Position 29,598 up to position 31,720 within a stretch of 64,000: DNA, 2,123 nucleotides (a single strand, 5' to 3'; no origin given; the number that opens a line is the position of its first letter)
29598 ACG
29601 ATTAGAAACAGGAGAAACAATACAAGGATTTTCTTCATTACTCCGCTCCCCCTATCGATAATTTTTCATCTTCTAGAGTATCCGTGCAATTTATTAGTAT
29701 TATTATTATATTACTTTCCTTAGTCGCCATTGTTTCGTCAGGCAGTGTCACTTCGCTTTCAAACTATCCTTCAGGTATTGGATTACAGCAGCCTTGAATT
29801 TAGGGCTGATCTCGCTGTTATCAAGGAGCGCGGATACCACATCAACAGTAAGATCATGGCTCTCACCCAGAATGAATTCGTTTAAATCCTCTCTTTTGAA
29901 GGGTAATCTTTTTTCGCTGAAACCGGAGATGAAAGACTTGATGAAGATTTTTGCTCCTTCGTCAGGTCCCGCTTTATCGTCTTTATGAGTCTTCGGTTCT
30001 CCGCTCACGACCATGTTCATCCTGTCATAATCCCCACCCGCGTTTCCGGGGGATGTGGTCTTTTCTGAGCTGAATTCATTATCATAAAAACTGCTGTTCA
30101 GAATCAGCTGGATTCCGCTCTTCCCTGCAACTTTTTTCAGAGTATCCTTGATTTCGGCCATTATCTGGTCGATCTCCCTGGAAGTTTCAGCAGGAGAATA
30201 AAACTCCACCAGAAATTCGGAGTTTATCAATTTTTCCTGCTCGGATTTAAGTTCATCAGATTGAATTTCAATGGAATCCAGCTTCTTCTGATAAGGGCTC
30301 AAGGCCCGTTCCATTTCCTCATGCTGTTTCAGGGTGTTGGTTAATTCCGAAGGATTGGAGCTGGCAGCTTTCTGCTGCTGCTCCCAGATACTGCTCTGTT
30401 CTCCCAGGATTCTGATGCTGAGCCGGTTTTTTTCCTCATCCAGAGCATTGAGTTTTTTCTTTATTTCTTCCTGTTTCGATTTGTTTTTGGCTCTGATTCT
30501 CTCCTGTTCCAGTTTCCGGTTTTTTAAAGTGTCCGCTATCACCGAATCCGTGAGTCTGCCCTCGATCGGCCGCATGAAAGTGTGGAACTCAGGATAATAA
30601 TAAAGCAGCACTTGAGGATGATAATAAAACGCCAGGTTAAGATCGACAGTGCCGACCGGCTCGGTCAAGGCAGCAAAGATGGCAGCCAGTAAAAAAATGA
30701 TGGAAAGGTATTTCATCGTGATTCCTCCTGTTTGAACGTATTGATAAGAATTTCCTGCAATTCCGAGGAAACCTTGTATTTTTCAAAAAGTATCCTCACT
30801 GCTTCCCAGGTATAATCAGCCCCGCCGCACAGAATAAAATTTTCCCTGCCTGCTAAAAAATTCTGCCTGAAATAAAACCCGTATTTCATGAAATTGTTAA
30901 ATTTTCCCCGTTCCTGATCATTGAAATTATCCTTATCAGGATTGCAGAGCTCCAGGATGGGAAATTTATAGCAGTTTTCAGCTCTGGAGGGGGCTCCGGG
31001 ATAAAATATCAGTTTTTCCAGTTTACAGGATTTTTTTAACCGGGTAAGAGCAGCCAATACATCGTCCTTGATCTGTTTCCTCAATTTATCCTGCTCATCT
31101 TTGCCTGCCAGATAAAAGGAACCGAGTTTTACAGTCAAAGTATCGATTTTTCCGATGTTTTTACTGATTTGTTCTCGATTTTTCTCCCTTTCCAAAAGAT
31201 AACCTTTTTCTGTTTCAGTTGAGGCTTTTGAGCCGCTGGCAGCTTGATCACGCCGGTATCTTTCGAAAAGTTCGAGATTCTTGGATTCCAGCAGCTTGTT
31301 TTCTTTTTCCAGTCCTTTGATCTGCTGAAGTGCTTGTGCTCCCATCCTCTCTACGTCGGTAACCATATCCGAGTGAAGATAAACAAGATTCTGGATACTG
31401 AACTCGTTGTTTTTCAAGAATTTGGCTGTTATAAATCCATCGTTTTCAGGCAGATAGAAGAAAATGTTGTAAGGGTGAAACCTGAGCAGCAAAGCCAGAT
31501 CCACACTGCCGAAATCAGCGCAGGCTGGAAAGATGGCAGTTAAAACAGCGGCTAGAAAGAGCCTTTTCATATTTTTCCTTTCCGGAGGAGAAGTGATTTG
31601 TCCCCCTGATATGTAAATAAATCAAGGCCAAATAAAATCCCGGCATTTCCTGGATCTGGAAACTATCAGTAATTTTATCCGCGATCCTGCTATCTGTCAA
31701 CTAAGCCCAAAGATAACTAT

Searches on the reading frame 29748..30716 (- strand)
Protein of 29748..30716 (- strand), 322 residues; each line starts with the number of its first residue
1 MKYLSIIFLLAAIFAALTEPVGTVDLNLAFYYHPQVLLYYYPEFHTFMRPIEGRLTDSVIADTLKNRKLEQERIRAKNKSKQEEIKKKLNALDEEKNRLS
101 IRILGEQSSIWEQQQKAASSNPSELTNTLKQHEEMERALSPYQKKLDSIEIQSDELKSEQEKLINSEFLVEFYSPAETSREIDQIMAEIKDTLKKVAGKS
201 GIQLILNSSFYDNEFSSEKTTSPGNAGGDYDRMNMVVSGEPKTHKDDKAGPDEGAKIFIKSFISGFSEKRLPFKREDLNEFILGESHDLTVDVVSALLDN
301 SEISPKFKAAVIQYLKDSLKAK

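Call 8: search_protein_families(library=pfam, proteins=[window:29748-30716:-], max_evalue=10)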
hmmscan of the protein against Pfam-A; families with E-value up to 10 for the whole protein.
window:29748-30716:- (322 aa): 6 families
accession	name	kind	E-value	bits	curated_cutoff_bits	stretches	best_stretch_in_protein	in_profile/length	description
PF00435.27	Spectrin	-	0.02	15.8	29.9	1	119-160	30-71/105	Spectrin repeat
PF25068.1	ARM_TT21_4th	-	0.028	15.1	30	1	75-144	82-151/153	Tetratricopeptide repeat protein 21 forth ARM domain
PF03938.19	OmpH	-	0.051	14.2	32.4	1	62-208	12-122/141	Outer membrane protein (OmpH-like)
PF03645.18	Tctex-1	-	0.074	13.8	22.8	1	161-198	7-44/95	Tctex-1 family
PF05823.17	Gp-FAR-1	-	0.82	10.5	29.2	1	67-150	46-125/149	Nematode fatty acid retinoid binding protein (Gp-FAR-1)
PF21121.2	Nup49_C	-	3.9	8.6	28.5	1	130-199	8-80/87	Nucleoporin Nup49 C-terminal helical region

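Call 9: search_protein_families(library=ncbifam, proteins=[window:29748-30716:-], max_evalue=10)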
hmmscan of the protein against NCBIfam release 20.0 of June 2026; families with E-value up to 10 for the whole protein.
window:29748-30716:- (322 aa): 6 families
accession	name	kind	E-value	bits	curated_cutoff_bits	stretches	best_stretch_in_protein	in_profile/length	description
NF045780.1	TrlF_fam_ATP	equivalog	0.0005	18.9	350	1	61-283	573-787/944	TrlF family AAA-like ATPase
NF010004.0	PRK13477.1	equivalog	0.052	12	524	1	115-160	447-494/514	bifunctional pantoate--beta-alanine ligase/(d)CMP kinase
NF053712.1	repair_DEAH_YoaA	equivalog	0.63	8.7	680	1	71-208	253-395/630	DNA repair helicase YoaA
NF033930.1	pneumo_PspA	exception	0.96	8.1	850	1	66-163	115-211/659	pneumococcal surface protein A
NF009344.0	PRK12705.1-1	equivalog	1.9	7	831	1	62-197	68-207/572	hypothetical protein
TIGR01843.1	type_I_hlyD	subfamily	2.6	6.9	208.65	1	79-163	80-162/422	HlyD family type I secretion periplasmic adaptor subunit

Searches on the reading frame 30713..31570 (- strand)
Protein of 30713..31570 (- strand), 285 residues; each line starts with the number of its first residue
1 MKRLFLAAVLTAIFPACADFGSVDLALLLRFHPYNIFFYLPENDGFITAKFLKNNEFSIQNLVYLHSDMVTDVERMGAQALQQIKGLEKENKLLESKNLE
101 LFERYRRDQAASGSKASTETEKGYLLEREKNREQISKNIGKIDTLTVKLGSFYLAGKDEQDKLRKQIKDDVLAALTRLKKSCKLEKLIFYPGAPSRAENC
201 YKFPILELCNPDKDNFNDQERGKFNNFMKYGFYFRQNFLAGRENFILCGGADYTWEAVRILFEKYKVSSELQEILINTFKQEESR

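Call 8: search_protein_families(library=pfam, proteins=[window:30713-31570:-], max_evalue=10)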
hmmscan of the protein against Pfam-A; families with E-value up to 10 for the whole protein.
window:30713-31570:- (285 aa): 0 families

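Call 9: search_protein_families(library=ncbifam, proteins=[window:30713-31570:-], max_evalue=10)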
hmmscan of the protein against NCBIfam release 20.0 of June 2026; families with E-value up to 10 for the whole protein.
window:30713-31570:- (285 aa): 2 families
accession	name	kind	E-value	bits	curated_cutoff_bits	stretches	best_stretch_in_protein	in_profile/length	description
NF045982.1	Mbov0283_fam_LP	subfamily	0.065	13.7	65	1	127-171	36-80/117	Mbov_0283/Mbov_0339 family surface lipoprotein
NF047408.1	SA0632_fam_LP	equivalog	1.2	8.8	70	1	82-102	29-49/68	SA0632 family lipoprotein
